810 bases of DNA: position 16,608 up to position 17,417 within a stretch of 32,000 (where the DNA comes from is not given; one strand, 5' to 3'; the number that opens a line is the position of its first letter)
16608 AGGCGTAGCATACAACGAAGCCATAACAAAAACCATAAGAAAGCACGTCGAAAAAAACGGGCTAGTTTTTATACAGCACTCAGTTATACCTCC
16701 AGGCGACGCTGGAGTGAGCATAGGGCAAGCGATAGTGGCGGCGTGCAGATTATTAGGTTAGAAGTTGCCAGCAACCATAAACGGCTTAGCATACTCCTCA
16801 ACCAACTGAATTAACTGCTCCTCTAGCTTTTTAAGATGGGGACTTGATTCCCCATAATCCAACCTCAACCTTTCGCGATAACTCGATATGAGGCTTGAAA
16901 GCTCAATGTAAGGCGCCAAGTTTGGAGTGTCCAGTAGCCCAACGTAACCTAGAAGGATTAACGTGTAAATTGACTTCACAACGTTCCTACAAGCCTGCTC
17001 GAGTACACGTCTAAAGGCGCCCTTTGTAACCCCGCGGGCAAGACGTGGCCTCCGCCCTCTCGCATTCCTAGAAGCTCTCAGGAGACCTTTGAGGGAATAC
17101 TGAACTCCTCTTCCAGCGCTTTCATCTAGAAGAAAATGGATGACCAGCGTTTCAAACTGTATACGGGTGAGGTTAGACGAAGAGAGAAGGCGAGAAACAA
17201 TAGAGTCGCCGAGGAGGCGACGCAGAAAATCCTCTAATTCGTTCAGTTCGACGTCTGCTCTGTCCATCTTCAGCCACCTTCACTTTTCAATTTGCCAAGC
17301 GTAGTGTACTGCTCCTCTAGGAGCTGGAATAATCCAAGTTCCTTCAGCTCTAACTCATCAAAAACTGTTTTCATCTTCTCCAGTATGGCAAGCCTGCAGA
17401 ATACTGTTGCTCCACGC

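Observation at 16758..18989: Origin-proximal operon: ExeA/ORC-like AAA+ ATPase + RHH protein + HTH protein, matching no system I recognise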

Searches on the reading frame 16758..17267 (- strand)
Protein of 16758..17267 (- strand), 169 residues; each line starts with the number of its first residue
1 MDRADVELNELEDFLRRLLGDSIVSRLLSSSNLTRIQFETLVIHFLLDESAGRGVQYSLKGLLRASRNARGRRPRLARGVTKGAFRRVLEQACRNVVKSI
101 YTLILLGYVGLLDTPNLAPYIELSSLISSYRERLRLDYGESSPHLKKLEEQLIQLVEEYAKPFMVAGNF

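Call 3: search_protein_families(library=pfam, proteins=[window:16758-17267:-], max_evalue=1)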
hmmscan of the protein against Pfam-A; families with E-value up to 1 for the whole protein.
window:16758-17267:- (169 aa): 0 families

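Call 4: search_protein_families(library=padloc, proteins=[window:16758-17267:-], max_evalue=1)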
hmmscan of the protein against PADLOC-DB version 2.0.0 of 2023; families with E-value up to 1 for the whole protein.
window:16758-17267:- (169 aa): 0 families

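Call 7: search_protein_families(library=ncbifam, proteins=[window:16758-17267:-], max_evalue=1)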
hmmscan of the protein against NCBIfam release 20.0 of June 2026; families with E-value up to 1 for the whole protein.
window:16758-17267:- (169 aa): 0 families

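Call 8: search_protein_families(library=phrogs, proteins=[window:16758-17267:-], max_evalue=1)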
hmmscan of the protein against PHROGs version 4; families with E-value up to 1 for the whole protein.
window:16758-17267:- (169 aa): 1 family
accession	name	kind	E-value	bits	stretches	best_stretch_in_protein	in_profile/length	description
phrog_24884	-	DNA, RNA and nucleotide metabolism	0.34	11.2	1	115-161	226-271/321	thymidylate synthase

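Call 46: search_protein_families(library=pfam, alignment_id=A4, max_evalue=1)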
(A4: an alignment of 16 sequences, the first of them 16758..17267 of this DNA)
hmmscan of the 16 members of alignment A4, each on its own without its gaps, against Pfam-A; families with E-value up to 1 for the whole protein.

A. member 1, window:16758-17267:- (169 aa): 0 families

B. families by the number of members that match (of 16 scanned): 9 families
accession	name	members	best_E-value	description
PF02001.22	DUF134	4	0.029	Protein of unknown function DUF134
PF23756.1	Beta-prop_HPS5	1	0.04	HPS5 beta propeller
PF02571.20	CbiJ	1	0.077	Precorrin-6x reductase CbiJ/CobK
PF06426.19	SATase_N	1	0.099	Serine acetyltransferase, N-terminal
PF08281.18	Sigma70_r4_2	1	0.1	Sigma-70, region 4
PF01366.23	PRTP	1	0.13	Herpesvirus processing and transport protein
PF14129.11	DUF4296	1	0.13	Domain of unknown function (DUF4296)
PF12632.12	Vezatin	1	0.16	Mysoin-binding motif of peroxisomes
PF23768.1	DUF7167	1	0.21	Domain of unknown function (DUF7167)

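Call 47: search_solved_structures(query=A4, max_evalue=10, show_alignments=2)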
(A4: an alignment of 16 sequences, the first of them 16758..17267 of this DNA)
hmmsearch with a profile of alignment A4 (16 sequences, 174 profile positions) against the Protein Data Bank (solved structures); distinct sequences matched with E-value up to 10: 6.
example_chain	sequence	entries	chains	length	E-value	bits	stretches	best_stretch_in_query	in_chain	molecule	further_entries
5vgz_E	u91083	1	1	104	0.53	13.3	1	114-169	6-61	26S proteasome regulatory subunit 10B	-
6ys2_AAA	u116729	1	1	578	1.8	11.6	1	59-90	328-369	Fatty acid Photodecarboxylase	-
6ys1_AAA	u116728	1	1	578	2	11.4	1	59-90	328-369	Fatty acid Photodecarboxylase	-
6zh7_A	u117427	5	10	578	2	11.4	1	59-90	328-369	Fatty acid photodecarboxylase, chloroplastic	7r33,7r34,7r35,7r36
6yru_AAA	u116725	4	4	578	2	11.4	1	59-90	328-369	Fatty acid Photodecarboxylase | Fatty acid photodecarboxylase, chloroplastic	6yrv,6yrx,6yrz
5ncc_A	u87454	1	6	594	2.1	11.4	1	59-90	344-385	Fatty acid Photodecarboxylase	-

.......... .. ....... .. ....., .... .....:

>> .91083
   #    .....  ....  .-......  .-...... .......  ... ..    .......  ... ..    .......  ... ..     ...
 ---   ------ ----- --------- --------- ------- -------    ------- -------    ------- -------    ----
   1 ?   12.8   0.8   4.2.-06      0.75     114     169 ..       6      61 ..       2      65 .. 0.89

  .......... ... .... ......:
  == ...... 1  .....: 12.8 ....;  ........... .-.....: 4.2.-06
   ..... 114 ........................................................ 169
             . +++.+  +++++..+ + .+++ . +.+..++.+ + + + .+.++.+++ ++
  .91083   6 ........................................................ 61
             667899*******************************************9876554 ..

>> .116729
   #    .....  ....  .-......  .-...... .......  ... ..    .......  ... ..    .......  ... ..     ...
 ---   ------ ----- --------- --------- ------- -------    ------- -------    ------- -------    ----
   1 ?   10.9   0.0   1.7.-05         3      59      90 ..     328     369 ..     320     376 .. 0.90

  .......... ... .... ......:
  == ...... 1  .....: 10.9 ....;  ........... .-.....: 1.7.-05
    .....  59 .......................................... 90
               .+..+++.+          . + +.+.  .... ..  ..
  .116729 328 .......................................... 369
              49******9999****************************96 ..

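Call 48: find_homologous_proteins(query=A4, max_evalue=0.001)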
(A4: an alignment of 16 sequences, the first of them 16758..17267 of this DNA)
Query A4 (16 sequences) (169 aa, profile of the alignment): 188 proteins with E <= 0.001 among 6868 candidates; the best 120 are listed.
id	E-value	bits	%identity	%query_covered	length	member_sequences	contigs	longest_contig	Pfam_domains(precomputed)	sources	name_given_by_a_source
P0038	3.3e-69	250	40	69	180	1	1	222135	-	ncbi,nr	ncbi:MAG: hypothetical protein GF411_05670 [Candidatus Lokiarchaeota archaeon]|nr:hypothetical prote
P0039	1.9e-68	248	33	91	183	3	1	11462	-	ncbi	-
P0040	2.9e-68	247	35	69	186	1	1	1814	-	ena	-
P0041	4.4e-68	246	35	68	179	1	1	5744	-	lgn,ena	-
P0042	7.2e-68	246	36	69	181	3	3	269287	-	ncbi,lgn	-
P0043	1.3e-67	245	34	69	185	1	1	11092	-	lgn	-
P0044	1.7e-67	245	38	69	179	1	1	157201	-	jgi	jgi:hypothetical protein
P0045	1.7e-67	245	37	74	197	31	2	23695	-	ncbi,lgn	-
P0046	2.0e-67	244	38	69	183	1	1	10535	-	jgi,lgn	jgi:hypothetical protein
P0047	2.0e-67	244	38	74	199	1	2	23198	-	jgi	jgi:hypothetical protein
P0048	2.6e-67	244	36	85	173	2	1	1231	-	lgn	-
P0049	4.8e-67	243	37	74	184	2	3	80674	-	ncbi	ncbi:MAG: hypothetical protein ACXADC_01550 [Candidatus Thorarchaeota archaeon]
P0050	5.0e-67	243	38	70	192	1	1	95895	-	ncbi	-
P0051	9.5e-67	242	31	91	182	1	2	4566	-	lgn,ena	-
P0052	1.0e-66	242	32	89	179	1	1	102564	-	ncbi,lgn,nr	ncbi:hypothetical protein EU519_00225 [Candidatus Thorarchaeota archaeon]|nr:MAG: hypothetical prote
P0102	7.7e-42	161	40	56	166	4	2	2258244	-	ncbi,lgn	-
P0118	3.8e-41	159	31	82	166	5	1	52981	PF02001.22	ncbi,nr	ncbi:MAG: DUF134 domain-containing protein [Asgard group archaeon]|nr:DUF134 domain-containing prote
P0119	4.1e-41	159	48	91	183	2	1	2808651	-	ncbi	ncbi:MAG: hypothetical protein WED04_03420 [Promethearchaeati archaeon SRVP18_Atabeyarchaeia-1]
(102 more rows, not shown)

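Call 56: predict_structure(alignment_id=A5)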
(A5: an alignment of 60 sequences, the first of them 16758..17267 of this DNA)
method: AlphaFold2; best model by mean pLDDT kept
length: 169 residues; sequences in the alignment: 60
mean_pLDDT: 81.2   pTM: 0.76
mean pLDDT of the five models: 81.2, 78.9, 78.0, 77.9, 76.5
residues with pLDDT >= 90: 40; 70-90: 99; 50-70: 28; < 50: 2
segments of 3 or more residues with pLDDT < 50: none
pLDDT, mean of each block of 10 residues (from residue 1): 71 87 90 94 87 83 70 62 94 94 86 69 84 69 80 86 75
secondary structure, 60 per line:
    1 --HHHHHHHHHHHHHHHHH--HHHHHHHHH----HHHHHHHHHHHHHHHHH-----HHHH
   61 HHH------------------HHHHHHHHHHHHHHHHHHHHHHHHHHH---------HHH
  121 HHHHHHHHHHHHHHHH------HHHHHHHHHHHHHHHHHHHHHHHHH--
elements in order: H3-19 H22-30 H35-51 H57-63 H82-108 H118-136 H143-167

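Call 58: find_encoding_contigs(protein=P0119, flank=8000, max_places=1)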
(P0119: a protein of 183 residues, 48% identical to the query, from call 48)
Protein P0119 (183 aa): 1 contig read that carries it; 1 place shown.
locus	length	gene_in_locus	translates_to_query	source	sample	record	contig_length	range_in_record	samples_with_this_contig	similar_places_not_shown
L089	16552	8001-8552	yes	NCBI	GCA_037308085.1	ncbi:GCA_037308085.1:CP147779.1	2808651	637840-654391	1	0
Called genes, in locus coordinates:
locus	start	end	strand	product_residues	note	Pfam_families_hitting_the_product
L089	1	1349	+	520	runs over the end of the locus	PF00149:Metallophos, PF04042:DNA_pol_E_B, PF12850:Metallophos_2 (faint)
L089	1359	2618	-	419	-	PF13191:AAA_16, PF01637:ATPase_2 (weak), PF00004:AAA (weak), PF13401:AAA_22, PF22606:Cdc6-ORC-like_ATPase_lid (weak), PF22703:Cdc6_lid, PF09079:WHD_Cdc6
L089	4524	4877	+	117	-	-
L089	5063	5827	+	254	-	PF00142:Fer4_NifH, PF01656:CbiA, PF02374:ArsA_ATPase, PF06564:CBP_BcsQ, PF09140:MipZ, PF10609:ParA, PF13614:AAA_31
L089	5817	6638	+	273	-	PF02195:ParB_N, PF17762:HTH_ParB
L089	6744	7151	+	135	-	PF27234:MJ0013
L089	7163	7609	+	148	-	-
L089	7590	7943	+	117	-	PF07282:Cas12f1-like_TNB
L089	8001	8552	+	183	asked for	-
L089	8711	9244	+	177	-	PF01381:HTH_3, PF13560:HTH_31, PF00571:CBS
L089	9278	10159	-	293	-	PF02775:TPP_enzyme_C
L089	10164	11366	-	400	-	PF01855:POR_N, PF17147:PFOR_II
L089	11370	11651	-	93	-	PF13187:Fer4_9 (faint), PF12797:Fer4_2 (faint), PF00037:Fer4 (weak), PF13237:Fer4_10 (faint), PF14697:Fer4_21 (weak), PF12838:Fer4_7 (weak), PF00037:Fer4 (weak), PF12837:Fer4_6 (weak), +1 more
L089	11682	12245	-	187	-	PF01558:POR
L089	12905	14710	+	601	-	PF09843:DUF2070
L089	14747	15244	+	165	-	PF03367:Zn_ribbon_ZPR1 (weak), PF22794:jr-ZPR1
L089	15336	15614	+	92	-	-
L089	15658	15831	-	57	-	PF03911:Sec61_beta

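Call 59: find_encoding_contigs(protein=P0102, flank=8000, max_places=1)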
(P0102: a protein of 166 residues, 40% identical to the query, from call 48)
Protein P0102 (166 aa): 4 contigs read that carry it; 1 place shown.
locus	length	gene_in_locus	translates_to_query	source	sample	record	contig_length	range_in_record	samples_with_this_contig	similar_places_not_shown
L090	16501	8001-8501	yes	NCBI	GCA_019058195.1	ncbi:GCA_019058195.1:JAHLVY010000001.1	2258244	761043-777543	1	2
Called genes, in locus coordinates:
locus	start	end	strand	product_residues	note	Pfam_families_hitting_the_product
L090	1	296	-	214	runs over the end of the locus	-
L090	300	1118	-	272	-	-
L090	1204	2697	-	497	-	PF00437:T2SSE, PF27713:UCP018868 (weak)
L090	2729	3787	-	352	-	-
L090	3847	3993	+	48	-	-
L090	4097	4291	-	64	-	-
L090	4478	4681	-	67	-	PF00125:Histone, PF00808:CBFD_NFYB_HMF, PF15630:CENP-S (weak)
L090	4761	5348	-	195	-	-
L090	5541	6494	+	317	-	-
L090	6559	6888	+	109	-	-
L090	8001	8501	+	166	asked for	-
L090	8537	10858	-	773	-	PF00708:Acylphosphatase, PF07503:zf-HYPF, PF01300:Sua5_yciO_yrdC, PF17788:HypF_C, PF00814:TsaD (faint), PF22521:HypF_C_2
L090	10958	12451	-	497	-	-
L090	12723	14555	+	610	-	PF01541:GIY-YIG, PF27096:UvrC_M, PF02151:UVR, PF22920:UvrC_RNaseH, PF08459:UvrC_RNaseH_dom, PF14520:HHH_5, PF12826:HHH_2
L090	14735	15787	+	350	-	PF00528:BPD_transp_1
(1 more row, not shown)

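Call 60: fold_search(model_id=the predicted structure, library=pdb)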
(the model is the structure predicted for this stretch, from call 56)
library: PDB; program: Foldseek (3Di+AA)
matches with E <= 10: 37; with E <= 0.001: 0
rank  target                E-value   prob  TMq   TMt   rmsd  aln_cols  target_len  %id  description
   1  8abq_B                3.6e+00  0.03  0.18  0.16  27.7       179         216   15  Structure of the SNX1-SNX5 complex, Pt derivative (released 2023-06-21)
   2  5j0l_A                3.8e+00  0.04  0.15  0.18  15.7       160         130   16  De novo design of protein homo-oligomers with modular hydrogen bond network-mediated specificity (released 2016-07-06)
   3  5e17_F                4.0e+00  0.06  0.22  0.11  19.9       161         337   10  T. thermophilus transcription initiation complex having a RRR discriminator sequence and a nontemplate-strand length c (released 2016-03-09)
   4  8a7f_A                4.7e+00  0.08  0.21  0.12  18.6        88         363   19  Crystal structure of a chimeric LOV-Histidine kinase SB2F1-I66R mutant (asymmetrical variant, trigonal form with long  (released 2024-01-10)
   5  4g7h_F                5.0e+00  0.20  0.28  0.15  10.4       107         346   15  Crystal structure of Thermus thermophilus transcription initiation complex (released 2012-10-31)
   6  3q7l_B                5.0e+00  0.02  0.15  0.14  22.1       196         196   16  Crystal structure of the E2 domain of amyloid precursor-like protein 1 (released 2011-06-29)
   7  6ccv_F                5.3e+00  0.16  0.27  0.16  11.1       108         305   15  Crystal structure of a Mycobacterium smegmatis RNA polymerase transcription initiation complex with inhibitor Rifampic (released 2018-08-15)
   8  3pmr_A                5.6e+00  0.02  0.16  0.14  22.0       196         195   15  Crystal Structure of E2 domain of Human Amyloid Precursor-Like Protein 1 (released 2011-06-01)
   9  6lts_F                6.0e+00  0.07  0.24  0.12  19.9       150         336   10  Crystal structure of Thermus thermophilus transcription initiation complex comprising a truncated sigma finger (released 2020-03-11)
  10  8a6x_B                6.0e+00  0.06  0.19  0.11  18.3        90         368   20  Crystal structure of a chimeric LOV-Histidine kinase SB2F1 (asymmetrical variant, trigonal form with long c axis) (released 2024-01-10)
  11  5tjg_F                6.7e+00  0.15  0.26  0.14   9.3       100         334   14  Thermus aquaticus delta1.1-sigmaA holoenzyme/downstream-fork promoter complex with an open clamp (released 2017-06-21)
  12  9a58_A                6.7e+00  0.12  0.26  0.13  11.4       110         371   19  Integrative model of SIGA-RPOC by crosslinking MS and deep learning (released 2024-09-18)
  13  9g3f_B                6.7e+00  0.08  0.29  0.14  18.2       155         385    8  Cryo-EM structure of SbmA in the inward-facing-wide conformation (released 2025-07-23)
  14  8e0m_H                6.7e+00  0.05  0.24  0.25  12.8       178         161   16  Homotrimeric variant of tcTRP9, BGL15 (released 2023-04-12)
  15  9uko_F                6.7e+00  0.05  0.21  0.11  19.7       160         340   11  CryoEM structure of the T.thermophilus transcription initiation complex bound to Ap4A-C, -1 dA in the template DNA str (released 2025-10-22)
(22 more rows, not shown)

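Call 89: search_protein_families(library=pfam, proteins=[L089:4524-4877:+], max_evalue=0.1)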
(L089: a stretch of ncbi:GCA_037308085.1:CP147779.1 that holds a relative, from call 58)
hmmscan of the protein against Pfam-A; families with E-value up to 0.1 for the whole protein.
L089:4524-4877:+ (117 aa): 0 families

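Call 108: search_protein_families(library=padloc, proteins=[P0119], max_evalue=0.01)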
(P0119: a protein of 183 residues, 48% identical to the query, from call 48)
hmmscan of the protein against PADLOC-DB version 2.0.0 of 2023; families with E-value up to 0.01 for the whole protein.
P0119 (183 aa): 0 families

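Call 109: search_protein_families(library=ncbifam, proteins=[P0119], max_evalue=0.01)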
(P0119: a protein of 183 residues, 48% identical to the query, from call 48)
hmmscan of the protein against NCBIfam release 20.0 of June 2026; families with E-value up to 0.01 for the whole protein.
P0119 (183 aa): 0 families
